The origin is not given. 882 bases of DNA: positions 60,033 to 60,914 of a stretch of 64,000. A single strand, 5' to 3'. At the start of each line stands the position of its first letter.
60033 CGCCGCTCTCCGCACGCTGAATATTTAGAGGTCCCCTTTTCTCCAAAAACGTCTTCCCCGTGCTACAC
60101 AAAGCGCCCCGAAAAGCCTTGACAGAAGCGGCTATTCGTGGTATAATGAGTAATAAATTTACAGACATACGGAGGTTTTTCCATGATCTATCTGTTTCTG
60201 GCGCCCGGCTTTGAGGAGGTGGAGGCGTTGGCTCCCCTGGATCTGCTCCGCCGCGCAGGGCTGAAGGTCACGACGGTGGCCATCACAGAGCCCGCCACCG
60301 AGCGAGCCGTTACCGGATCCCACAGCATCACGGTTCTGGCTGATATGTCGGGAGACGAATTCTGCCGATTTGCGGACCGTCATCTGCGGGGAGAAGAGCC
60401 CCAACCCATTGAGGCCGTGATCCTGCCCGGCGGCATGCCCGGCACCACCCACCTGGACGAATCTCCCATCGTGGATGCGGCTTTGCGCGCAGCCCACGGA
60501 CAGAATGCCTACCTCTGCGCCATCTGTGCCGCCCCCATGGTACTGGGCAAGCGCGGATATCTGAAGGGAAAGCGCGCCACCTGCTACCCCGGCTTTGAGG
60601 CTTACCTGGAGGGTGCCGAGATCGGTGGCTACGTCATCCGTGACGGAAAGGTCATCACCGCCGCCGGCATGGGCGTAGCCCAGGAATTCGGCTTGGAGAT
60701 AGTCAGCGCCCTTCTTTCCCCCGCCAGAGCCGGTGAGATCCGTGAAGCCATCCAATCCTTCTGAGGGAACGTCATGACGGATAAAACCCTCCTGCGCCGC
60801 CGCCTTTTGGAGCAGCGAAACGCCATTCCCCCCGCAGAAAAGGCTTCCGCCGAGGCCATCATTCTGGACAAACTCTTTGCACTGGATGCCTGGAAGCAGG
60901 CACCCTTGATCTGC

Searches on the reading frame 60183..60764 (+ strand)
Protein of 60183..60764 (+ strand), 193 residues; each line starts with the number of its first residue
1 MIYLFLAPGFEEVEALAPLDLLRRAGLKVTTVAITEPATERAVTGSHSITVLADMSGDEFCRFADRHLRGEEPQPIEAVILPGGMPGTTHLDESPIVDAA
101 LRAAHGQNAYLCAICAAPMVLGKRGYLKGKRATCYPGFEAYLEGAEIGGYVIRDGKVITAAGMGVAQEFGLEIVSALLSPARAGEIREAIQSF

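Call 24: find_encoding_contigs(protein=window:60183-60764:+, flank=3000, max_places=10)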
Protein window:60183-60764:+ (193 aa): 12 contigs read that carry it; 8 places shown.
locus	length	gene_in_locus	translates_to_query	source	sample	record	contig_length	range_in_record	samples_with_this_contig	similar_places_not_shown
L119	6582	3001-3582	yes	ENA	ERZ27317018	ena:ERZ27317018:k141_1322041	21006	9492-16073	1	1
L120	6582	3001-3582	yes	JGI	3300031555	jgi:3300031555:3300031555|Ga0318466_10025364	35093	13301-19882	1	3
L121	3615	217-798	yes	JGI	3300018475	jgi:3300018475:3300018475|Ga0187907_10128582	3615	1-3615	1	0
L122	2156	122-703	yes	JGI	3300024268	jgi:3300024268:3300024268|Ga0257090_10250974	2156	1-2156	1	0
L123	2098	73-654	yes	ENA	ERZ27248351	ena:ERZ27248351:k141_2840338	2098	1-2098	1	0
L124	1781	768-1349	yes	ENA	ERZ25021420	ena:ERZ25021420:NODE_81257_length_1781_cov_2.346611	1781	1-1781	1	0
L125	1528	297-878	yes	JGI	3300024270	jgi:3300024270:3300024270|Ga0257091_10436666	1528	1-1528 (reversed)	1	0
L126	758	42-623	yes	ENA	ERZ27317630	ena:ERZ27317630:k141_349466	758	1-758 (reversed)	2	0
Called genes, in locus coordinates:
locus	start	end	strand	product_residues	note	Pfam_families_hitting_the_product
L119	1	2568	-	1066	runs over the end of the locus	PF17854:FtsK_alpha, PF01580:FtsK_SpoIIIE, PF01935:DUF87 (weak), PF09397:FtsK_gamma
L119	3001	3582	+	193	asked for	PF01965:DJ-1_PfpI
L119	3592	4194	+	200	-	PF01812:5-FTHF_cyc-lig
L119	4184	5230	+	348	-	PF02517:Rce1-like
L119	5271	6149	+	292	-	-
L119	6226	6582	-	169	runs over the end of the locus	PF14512:TM1586_NiRdase (faint), PF00881:Nitroreductase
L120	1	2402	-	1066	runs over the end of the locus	PF13491:FtsK_4TM (faint), PF17854:FtsK_alpha, PF01580:FtsK_SpoIIIE, PF01935:DUF87 (weak), PF09397:FtsK_gamma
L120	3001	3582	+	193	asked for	PF01965:DJ-1_PfpI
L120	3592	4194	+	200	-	PF01812:5-FTHF_cyc-lig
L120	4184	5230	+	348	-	PF02517:Rce1-like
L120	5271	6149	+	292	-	-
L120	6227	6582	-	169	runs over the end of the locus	PF14512:TM1586_NiRdase (faint), PF00881:Nitroreductase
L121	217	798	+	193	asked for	PF01965:DJ-1_PfpI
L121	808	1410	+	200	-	PF01812:5-FTHF_cyc-lig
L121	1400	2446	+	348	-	PF02517:Rce1-like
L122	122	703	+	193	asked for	PF01965:DJ-1_PfpI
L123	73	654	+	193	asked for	PF01965:DJ-1_PfpI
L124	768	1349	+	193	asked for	PF01965:DJ-1_PfpI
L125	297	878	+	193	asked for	PF01965:DJ-1_PfpI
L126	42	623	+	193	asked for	PF01965:DJ-1_PfpI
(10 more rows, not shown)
